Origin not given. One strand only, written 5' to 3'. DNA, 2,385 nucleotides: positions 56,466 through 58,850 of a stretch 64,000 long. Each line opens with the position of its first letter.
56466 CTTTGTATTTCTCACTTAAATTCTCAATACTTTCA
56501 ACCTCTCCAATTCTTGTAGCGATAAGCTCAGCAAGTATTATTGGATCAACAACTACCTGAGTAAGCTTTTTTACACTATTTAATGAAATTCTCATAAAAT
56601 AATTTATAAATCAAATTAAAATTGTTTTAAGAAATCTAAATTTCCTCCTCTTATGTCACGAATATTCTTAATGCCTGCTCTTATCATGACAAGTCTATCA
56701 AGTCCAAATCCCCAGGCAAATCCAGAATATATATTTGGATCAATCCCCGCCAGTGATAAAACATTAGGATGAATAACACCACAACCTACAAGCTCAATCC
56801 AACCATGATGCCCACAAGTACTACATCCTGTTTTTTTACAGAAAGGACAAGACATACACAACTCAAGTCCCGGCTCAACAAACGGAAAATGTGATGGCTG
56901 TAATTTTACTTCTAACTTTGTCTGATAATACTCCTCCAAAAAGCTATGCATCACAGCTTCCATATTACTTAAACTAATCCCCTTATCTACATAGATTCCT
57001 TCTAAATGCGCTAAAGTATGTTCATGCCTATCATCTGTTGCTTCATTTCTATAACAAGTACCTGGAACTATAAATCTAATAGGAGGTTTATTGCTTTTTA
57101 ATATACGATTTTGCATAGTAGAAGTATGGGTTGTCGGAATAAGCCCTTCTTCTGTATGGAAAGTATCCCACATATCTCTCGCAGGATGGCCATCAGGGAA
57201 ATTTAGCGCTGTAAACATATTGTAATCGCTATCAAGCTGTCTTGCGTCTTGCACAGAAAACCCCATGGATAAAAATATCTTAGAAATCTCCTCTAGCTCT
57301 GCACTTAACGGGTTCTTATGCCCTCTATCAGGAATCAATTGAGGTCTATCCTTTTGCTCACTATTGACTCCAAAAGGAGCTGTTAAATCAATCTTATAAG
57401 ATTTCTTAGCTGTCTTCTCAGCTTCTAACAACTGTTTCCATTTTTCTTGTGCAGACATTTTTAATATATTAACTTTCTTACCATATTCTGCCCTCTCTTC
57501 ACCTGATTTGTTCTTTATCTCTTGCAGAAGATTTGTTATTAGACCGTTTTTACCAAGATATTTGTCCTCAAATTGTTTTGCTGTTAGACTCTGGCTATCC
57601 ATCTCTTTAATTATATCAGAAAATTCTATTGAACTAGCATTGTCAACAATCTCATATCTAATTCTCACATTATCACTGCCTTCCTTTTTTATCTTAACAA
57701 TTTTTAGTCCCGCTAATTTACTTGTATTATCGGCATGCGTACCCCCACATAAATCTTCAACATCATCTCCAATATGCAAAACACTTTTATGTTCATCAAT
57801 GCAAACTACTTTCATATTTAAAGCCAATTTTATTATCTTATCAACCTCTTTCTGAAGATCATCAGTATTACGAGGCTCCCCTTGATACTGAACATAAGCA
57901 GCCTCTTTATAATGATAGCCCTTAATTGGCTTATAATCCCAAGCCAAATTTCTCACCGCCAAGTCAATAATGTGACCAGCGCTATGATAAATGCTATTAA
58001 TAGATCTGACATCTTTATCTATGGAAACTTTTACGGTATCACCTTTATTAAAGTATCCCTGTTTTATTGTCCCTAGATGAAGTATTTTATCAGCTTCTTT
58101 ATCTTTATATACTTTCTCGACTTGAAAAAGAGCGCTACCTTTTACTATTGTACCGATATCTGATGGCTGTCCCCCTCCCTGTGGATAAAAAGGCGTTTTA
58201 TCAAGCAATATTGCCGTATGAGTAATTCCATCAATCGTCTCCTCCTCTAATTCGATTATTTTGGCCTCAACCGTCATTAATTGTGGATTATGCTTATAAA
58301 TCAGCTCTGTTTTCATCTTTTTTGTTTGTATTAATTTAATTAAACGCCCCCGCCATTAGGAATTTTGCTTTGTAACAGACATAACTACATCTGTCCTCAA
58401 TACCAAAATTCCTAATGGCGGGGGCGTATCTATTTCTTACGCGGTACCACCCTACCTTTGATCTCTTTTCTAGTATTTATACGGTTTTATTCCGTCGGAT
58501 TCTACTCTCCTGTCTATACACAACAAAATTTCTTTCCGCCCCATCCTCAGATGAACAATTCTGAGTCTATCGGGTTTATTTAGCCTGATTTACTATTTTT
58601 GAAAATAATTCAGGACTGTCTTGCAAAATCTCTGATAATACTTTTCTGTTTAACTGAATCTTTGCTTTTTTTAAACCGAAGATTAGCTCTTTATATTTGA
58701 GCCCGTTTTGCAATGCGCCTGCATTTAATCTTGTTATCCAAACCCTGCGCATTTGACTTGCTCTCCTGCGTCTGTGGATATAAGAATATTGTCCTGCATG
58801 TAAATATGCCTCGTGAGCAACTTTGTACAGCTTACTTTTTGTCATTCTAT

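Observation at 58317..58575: T-box riboswitch leader controlling the AlaX-pheS-pheT genes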

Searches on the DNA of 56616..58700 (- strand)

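Call 4: search_rna_families(source=window, start=58200, end=58700, threshold=evalue, max_evalue=10, show_alignments=5)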
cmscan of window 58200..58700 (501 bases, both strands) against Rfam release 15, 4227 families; matches with E-value up to 10: 9.
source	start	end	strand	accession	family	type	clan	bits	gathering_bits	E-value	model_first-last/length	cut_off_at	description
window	58417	58615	-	RF00230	T-box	Cis-reg; leader;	-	30.2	93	5.7e-05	1-219/219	no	T-box leader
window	58346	58425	+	RF04099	MIR837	Gene; miRNA;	-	24.5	117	0.014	1-122/122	no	MIR837 microRNA precursor family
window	58346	58425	-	RF04134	MIR7504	Gene; miRNA;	-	23.9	83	0.078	1-124/124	no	MIR7504 microRNA precursor family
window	58343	58428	+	RF04120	MIR5998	Gene; miRNA;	-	23.2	180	0.0085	1-173/173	no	MIR5998 microRNA precursor family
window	58279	58438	-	RF00553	SCARNA1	Gene; snRNA; snoRNA; scaRNA;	-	22.6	45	0.2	1-166/166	no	Small Cajal body specific RNA 1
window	58627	58676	-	RF02068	STnc480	Gene; sRNA;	-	17.3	72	9.4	1-72/72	no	Enterobacterial sRNA STnc480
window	58347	58424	-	RF02022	mir-1275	Gene; miRNA;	-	17.1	71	1.1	1-78/78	no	mir-1275 microRNA precursor family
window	58342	58427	-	RF03566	mir-4875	Gene; miRNA;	-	16.7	90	1.9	1-73/73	no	mir-4875 microRNA precursor family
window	58236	58322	+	RF02278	Betaproteobacteria_toxic_sRNA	Gene; sRNA;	-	12.5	50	9.4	1-64/64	no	Betaproteobacteria toxic small RNA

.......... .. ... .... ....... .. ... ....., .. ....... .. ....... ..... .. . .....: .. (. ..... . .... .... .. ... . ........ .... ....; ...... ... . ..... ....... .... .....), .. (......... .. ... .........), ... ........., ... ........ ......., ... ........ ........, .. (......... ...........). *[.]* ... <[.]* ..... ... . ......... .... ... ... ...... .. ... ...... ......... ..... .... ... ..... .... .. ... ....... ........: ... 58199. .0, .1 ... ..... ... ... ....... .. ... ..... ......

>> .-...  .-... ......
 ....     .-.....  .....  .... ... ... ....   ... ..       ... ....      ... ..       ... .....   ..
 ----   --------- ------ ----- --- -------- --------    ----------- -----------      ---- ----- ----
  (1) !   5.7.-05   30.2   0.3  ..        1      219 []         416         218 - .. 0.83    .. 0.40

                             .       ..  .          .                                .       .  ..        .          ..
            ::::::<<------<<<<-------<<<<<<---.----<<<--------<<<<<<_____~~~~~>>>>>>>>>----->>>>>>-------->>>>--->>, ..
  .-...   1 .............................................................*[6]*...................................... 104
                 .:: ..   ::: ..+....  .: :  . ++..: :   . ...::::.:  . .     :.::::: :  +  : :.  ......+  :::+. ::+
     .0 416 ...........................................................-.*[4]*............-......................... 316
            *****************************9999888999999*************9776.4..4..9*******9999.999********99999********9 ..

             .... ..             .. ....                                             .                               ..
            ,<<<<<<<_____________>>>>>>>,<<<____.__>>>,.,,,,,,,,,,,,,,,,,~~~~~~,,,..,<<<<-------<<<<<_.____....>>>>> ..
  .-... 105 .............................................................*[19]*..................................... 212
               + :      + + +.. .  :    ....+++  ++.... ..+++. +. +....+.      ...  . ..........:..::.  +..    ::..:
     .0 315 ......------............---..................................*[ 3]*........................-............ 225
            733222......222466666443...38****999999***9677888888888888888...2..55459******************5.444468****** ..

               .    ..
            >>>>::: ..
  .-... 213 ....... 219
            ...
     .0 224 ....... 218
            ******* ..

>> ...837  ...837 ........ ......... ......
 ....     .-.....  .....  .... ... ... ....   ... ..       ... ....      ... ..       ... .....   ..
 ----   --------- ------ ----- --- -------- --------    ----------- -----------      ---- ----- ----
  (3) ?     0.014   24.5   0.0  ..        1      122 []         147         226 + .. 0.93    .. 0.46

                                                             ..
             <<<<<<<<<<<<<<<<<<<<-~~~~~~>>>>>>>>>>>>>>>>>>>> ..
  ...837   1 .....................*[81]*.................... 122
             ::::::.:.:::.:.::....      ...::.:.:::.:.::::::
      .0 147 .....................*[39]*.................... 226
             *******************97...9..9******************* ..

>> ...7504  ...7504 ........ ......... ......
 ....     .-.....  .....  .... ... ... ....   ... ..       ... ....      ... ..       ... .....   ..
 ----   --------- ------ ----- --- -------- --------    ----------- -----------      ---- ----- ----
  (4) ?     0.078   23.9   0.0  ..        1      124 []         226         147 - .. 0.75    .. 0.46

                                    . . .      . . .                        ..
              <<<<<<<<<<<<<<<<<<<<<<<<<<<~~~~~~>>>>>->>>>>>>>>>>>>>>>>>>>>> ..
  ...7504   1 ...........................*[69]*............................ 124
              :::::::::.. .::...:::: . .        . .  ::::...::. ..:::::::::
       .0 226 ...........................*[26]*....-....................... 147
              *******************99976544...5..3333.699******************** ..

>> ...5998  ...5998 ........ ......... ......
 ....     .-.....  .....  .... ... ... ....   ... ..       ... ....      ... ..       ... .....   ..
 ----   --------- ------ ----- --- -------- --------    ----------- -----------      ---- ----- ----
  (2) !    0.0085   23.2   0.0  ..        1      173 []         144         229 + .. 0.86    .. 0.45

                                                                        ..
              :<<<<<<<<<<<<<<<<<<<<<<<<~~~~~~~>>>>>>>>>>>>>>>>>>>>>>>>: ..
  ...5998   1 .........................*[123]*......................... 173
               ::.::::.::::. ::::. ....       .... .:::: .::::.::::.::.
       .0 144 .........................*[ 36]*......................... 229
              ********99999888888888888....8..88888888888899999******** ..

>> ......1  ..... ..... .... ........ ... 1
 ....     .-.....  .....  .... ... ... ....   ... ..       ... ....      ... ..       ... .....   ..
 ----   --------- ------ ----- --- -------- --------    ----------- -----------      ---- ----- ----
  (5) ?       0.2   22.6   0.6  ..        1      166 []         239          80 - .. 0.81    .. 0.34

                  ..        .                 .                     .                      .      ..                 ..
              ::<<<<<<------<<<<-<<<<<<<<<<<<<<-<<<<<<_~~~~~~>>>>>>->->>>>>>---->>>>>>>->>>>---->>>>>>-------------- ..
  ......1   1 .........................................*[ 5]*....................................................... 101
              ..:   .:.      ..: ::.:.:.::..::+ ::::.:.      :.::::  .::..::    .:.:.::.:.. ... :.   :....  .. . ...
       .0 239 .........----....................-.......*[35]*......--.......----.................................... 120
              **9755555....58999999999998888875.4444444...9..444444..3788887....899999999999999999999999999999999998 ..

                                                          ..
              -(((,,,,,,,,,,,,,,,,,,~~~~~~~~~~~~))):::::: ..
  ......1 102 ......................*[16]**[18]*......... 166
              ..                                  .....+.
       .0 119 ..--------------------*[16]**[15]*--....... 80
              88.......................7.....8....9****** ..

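Call 14: search_rna_families(sources=[L001, L002, L003, L013, L014, L016, L028, L051, L056, L074, L076], threshold=gathering)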
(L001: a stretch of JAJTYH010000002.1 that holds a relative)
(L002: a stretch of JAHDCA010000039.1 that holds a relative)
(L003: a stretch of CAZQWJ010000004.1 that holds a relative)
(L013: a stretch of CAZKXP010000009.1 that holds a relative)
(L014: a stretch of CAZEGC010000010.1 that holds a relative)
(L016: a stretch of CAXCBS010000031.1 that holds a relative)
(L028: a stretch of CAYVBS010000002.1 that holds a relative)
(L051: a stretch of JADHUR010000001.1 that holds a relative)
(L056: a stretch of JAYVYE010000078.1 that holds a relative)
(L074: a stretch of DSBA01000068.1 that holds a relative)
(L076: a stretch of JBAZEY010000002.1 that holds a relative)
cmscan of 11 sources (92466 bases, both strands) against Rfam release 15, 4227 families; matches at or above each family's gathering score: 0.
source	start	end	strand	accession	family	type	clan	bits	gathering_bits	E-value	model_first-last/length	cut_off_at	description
